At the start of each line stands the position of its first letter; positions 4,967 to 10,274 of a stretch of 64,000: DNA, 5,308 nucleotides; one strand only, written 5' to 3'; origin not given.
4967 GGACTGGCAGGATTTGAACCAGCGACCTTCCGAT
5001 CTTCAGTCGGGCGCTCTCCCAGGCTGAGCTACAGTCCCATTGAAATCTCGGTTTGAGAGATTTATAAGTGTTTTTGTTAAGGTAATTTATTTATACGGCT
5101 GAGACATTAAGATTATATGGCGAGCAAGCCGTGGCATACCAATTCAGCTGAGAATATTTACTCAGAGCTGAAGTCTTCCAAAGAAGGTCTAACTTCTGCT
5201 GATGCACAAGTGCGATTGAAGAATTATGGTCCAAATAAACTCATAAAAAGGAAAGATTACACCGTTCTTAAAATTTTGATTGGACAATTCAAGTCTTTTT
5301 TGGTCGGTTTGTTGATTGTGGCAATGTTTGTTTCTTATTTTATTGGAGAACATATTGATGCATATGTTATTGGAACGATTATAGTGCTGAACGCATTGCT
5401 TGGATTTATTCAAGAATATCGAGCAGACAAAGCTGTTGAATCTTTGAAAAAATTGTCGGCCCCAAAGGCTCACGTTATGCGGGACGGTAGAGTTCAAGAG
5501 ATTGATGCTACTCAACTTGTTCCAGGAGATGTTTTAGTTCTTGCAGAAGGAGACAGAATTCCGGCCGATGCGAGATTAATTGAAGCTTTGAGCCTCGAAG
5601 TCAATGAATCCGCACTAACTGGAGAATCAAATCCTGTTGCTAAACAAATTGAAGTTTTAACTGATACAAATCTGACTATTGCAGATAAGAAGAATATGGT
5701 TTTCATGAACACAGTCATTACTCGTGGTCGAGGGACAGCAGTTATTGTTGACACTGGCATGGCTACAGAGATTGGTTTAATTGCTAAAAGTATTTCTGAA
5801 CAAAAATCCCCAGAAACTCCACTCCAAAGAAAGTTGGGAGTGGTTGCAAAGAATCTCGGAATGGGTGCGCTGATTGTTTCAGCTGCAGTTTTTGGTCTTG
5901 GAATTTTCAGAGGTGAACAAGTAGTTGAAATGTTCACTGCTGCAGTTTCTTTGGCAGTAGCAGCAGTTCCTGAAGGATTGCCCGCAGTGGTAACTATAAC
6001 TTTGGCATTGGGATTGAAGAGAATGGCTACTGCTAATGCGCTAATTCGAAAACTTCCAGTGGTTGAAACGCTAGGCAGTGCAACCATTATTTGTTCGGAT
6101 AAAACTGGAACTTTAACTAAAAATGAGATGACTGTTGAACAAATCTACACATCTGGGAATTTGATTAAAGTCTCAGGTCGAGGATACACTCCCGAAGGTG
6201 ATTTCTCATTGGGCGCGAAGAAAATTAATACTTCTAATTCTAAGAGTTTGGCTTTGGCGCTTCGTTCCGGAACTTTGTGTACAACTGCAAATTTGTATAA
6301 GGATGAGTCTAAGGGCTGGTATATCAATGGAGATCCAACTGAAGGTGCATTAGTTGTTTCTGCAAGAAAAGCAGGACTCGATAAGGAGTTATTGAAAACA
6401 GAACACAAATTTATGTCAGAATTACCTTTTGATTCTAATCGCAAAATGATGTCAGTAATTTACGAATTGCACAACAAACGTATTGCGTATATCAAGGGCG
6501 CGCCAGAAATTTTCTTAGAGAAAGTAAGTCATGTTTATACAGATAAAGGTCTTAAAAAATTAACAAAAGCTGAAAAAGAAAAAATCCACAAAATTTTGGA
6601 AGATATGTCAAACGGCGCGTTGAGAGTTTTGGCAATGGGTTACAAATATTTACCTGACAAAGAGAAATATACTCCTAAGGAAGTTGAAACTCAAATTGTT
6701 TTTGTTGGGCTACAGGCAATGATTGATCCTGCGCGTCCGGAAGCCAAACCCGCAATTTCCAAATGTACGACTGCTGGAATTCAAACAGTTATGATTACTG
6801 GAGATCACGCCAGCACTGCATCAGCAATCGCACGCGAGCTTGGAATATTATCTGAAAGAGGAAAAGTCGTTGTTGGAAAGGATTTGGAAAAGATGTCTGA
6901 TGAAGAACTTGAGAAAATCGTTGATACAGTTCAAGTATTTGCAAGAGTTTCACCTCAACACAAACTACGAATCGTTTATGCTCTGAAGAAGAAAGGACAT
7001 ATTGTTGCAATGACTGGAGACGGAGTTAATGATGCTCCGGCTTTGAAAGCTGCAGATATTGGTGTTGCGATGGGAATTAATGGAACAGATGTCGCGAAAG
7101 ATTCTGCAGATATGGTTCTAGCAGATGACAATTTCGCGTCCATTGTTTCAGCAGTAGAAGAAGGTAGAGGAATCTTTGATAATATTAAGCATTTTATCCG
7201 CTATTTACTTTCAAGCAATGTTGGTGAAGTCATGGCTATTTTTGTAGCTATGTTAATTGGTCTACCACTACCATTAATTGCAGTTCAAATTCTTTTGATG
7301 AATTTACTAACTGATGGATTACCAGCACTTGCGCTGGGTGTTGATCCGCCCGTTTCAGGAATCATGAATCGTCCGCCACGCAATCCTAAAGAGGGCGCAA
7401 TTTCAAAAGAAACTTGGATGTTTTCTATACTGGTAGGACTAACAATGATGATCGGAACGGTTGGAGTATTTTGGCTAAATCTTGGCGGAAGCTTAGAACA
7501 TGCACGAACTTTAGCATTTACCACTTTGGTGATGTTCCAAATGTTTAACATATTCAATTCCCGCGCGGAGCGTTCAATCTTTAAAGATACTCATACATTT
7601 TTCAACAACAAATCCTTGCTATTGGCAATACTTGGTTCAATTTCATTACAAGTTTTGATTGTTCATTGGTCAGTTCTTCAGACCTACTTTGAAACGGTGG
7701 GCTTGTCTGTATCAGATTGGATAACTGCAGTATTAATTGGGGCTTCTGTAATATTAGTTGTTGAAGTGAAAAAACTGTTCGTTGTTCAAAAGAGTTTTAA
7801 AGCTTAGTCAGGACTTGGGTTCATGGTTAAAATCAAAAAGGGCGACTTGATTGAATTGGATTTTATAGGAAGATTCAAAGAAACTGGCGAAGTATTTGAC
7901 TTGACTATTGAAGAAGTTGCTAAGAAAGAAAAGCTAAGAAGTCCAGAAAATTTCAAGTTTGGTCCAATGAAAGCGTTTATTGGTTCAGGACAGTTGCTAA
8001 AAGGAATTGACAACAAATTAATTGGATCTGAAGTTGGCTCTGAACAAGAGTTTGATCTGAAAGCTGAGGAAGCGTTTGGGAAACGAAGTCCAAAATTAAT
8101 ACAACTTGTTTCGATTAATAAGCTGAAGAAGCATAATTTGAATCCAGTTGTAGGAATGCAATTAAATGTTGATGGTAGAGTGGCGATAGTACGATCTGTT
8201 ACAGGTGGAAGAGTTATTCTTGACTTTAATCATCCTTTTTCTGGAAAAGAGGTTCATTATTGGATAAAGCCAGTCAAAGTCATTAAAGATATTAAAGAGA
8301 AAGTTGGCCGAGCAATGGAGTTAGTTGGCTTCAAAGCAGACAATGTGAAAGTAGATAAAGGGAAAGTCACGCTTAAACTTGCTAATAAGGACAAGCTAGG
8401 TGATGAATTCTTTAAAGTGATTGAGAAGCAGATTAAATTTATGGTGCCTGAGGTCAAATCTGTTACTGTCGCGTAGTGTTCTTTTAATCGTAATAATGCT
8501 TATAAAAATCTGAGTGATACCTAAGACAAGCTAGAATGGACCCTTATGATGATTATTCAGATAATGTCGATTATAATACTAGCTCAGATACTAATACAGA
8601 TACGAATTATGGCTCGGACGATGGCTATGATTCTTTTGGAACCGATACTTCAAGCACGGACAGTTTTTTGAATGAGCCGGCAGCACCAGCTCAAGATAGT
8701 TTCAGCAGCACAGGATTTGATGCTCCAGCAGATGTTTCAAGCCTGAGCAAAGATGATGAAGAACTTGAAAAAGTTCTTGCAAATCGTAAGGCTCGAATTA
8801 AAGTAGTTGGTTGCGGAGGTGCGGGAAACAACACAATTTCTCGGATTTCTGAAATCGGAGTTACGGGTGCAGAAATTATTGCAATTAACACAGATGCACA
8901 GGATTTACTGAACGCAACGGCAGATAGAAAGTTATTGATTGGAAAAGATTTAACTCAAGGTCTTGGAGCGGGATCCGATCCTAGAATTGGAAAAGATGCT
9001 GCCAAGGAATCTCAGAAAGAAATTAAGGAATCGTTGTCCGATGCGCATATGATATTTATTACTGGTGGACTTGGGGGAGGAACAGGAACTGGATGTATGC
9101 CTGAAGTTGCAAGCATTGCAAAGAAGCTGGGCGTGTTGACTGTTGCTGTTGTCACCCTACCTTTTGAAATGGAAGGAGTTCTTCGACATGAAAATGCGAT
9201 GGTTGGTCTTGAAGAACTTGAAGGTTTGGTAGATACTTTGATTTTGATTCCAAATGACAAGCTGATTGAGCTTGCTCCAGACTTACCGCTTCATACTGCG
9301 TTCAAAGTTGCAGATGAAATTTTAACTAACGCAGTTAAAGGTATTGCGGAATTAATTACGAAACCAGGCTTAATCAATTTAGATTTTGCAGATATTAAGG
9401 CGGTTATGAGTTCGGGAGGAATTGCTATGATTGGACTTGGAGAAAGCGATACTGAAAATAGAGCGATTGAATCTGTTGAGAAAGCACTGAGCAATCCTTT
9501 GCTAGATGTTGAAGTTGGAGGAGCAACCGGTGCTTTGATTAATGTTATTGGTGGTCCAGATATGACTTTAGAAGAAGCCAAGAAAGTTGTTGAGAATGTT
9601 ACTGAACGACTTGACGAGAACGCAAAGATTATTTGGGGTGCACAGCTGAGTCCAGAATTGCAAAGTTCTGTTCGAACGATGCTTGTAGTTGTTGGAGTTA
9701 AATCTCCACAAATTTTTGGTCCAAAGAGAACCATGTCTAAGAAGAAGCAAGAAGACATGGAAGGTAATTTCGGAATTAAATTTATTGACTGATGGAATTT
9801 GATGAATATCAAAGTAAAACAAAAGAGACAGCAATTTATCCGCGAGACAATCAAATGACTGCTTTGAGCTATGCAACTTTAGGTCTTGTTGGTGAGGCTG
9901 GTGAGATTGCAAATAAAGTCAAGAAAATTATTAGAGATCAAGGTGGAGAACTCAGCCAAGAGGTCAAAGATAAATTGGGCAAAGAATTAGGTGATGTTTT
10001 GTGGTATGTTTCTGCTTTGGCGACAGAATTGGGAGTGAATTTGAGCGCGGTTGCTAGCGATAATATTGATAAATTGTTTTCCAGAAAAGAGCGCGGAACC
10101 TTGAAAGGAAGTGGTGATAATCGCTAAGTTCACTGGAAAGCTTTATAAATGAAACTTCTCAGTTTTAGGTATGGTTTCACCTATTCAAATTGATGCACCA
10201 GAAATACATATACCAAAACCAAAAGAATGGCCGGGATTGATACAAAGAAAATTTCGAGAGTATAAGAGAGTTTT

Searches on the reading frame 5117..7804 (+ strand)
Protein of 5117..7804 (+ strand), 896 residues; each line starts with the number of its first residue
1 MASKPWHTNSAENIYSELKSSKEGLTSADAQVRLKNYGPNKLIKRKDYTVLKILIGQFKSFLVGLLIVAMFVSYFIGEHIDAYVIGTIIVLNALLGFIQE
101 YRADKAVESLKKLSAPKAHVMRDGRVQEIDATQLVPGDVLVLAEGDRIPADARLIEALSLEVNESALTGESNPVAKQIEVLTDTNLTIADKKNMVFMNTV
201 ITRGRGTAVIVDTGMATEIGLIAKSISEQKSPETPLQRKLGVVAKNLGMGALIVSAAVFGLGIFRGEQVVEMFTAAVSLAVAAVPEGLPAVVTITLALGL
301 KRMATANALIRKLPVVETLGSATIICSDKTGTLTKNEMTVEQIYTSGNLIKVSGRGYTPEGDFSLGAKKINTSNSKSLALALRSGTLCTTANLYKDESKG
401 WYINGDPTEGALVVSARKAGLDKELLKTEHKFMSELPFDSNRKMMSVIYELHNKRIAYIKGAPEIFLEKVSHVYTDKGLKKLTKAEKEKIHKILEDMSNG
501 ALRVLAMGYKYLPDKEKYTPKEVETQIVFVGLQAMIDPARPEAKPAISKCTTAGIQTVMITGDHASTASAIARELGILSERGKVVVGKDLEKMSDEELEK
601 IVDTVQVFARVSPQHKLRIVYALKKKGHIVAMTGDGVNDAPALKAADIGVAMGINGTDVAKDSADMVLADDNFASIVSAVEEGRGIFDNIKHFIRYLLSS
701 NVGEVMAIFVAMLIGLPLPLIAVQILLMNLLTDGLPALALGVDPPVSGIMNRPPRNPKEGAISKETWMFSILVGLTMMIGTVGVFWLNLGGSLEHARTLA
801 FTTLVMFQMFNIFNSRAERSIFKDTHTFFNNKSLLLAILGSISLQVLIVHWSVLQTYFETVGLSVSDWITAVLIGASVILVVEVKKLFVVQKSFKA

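Call 61: search_protein_families(library=pfam, proteins=[window:5117-7804:+], max_evalue=0.001)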
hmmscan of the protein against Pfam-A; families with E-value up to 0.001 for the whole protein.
window:5117-7804:+ (896 aa): 7 families
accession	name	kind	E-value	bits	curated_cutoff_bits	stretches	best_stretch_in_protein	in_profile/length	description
PF00122.25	E1-E2_ATPase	-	7.7e-55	185.6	28.1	1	112-305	1-180/181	E1-E2 ATPase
PF00689.26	Cation_ATPase_C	-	2.8e-51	174.2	27.3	1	717-888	1-175/175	Cation transporting ATPase, C-terminus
PF13246.12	Cation_ATPase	-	4.7e-22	78.3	21.7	1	387-473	2-91/91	Cation transport ATPase (P-type)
PF00702.32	Hydrolase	-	1e-20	75.4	26.4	1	325-647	4-191/191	haloacid dehalogenase-like hydrolase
PF00690.31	Cation_ATPase_N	-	1.8e-18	66.4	20.4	1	6-73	1-69/69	Cation transporter/ATPase, N-terminus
PF08282.18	Hydrolase_3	-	8.3e-05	22.9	20.9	1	630-678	206-253/255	haloacid dehalogenase-like hydrolase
PF12710.13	HAD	-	0.00015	22.7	27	1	533-644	78-189/189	haloacid dehalogenase-like hydrolase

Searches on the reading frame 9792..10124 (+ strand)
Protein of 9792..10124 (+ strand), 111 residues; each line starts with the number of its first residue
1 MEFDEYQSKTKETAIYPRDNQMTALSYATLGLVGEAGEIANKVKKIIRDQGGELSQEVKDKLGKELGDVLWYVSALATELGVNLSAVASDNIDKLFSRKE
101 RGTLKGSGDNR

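Call 61: search_protein_families(library=pfam, proteins=[window:9792-10124:+], max_evalue=0.001)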
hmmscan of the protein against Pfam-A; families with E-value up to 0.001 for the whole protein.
window:9792-10124:+ (111 aa): 1 family
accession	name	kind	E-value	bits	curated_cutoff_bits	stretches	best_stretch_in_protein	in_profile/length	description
PF03819.22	MazG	-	2.3e-10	41.1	22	1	30-100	8-71/74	MazG nucleotide pyrophosphohydrolase domain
